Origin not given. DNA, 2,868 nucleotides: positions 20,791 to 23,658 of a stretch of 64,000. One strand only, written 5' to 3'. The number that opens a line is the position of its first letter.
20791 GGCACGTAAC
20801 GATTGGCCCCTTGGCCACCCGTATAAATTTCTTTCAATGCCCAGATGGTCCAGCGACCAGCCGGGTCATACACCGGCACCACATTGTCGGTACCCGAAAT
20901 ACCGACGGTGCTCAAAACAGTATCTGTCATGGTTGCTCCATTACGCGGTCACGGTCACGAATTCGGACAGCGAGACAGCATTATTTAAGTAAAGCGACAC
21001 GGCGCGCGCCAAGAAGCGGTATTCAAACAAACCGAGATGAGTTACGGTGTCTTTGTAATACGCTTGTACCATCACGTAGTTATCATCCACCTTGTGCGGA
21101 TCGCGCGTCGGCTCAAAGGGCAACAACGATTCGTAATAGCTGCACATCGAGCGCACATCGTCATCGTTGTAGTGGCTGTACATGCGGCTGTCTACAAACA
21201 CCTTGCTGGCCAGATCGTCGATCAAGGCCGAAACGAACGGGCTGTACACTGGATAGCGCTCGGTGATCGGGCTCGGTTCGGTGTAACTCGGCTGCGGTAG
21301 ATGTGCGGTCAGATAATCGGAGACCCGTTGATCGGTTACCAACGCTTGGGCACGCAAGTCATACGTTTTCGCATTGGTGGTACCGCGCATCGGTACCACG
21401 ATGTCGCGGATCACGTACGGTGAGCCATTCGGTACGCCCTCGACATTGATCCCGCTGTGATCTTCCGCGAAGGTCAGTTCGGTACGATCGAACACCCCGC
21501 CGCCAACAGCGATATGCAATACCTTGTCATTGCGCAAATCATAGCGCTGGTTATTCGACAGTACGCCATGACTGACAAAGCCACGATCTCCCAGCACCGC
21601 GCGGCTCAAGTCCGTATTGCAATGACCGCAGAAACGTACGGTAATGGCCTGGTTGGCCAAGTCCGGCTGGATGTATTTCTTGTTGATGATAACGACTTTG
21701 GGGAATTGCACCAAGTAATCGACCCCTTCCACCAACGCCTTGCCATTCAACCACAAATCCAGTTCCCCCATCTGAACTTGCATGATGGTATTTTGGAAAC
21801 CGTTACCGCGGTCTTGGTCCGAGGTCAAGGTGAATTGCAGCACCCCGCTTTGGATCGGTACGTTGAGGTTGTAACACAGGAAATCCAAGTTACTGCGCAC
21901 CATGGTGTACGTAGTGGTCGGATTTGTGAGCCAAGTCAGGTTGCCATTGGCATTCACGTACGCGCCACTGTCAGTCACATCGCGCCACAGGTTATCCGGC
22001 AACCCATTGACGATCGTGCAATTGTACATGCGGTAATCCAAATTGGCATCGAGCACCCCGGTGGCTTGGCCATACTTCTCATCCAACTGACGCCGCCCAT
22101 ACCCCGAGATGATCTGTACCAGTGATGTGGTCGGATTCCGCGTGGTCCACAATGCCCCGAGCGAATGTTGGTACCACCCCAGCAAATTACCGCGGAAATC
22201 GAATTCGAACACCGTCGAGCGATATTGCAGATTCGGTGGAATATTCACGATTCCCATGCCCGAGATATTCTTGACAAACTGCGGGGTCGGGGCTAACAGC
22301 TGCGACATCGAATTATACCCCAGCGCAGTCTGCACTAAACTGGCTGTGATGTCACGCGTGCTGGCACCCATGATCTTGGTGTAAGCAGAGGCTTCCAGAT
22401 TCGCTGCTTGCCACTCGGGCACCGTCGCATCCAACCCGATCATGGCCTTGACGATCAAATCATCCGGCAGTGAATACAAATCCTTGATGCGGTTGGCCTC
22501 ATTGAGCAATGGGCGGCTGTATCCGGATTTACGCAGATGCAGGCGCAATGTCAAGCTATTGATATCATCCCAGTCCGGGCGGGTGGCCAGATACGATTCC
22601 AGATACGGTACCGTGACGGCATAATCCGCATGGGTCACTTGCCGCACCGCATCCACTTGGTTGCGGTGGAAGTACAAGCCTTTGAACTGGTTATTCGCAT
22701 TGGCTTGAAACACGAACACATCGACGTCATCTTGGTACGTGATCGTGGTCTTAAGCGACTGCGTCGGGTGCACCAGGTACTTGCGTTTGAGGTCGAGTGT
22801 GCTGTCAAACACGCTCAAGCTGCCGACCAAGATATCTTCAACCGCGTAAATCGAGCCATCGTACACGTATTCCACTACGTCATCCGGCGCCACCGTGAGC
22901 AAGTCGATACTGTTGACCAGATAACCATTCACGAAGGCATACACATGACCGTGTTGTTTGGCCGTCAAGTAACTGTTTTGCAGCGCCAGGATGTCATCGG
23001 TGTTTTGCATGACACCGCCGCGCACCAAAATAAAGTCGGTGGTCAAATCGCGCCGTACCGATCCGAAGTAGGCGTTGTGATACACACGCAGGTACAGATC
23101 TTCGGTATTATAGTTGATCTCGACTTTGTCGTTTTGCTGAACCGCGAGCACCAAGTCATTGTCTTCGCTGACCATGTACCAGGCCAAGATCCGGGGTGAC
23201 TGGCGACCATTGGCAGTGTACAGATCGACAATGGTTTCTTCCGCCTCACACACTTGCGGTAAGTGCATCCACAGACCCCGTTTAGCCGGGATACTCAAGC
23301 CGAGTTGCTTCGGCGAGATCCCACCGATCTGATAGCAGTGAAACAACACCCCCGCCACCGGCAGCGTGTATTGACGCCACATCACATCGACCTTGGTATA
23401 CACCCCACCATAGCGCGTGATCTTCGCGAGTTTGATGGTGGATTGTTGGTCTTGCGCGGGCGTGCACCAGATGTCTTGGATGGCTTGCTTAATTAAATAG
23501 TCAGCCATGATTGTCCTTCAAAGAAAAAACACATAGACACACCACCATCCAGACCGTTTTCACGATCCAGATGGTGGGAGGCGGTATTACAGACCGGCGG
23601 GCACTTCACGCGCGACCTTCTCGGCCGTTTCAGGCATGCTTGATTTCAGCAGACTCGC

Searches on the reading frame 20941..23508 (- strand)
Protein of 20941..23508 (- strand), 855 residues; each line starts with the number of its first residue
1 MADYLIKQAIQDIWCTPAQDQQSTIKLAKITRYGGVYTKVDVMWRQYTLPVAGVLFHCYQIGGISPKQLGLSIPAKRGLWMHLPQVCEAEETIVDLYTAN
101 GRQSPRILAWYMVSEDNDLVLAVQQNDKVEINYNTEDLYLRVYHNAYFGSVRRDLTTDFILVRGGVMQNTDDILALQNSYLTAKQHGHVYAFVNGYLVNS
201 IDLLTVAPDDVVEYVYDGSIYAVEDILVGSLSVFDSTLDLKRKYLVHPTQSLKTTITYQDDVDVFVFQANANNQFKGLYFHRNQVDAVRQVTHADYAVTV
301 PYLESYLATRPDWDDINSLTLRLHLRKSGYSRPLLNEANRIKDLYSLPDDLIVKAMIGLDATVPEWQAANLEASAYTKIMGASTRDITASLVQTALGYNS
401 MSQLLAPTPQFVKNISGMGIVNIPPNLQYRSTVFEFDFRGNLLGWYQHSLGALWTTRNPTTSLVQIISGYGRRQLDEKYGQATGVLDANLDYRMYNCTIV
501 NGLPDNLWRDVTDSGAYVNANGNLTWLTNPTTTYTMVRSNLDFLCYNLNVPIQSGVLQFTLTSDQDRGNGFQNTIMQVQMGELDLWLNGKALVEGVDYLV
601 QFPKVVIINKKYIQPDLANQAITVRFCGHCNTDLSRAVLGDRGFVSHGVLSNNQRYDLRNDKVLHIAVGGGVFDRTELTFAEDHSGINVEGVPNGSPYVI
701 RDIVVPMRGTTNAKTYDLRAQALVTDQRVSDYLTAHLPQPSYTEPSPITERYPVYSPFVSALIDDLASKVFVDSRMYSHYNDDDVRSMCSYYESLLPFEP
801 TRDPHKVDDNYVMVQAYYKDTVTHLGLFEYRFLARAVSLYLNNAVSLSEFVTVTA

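Call 12: search_protein_families(library=phrogs, proteins=[window:20941-23508:-], max_evalue=0.001)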
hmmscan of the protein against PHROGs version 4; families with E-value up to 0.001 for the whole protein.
window:20941-23508:- (855 aa): 1 family
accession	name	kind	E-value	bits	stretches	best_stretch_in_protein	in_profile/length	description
phrog_3184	-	unknown function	3e-269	896.4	1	1-854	1-846/848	-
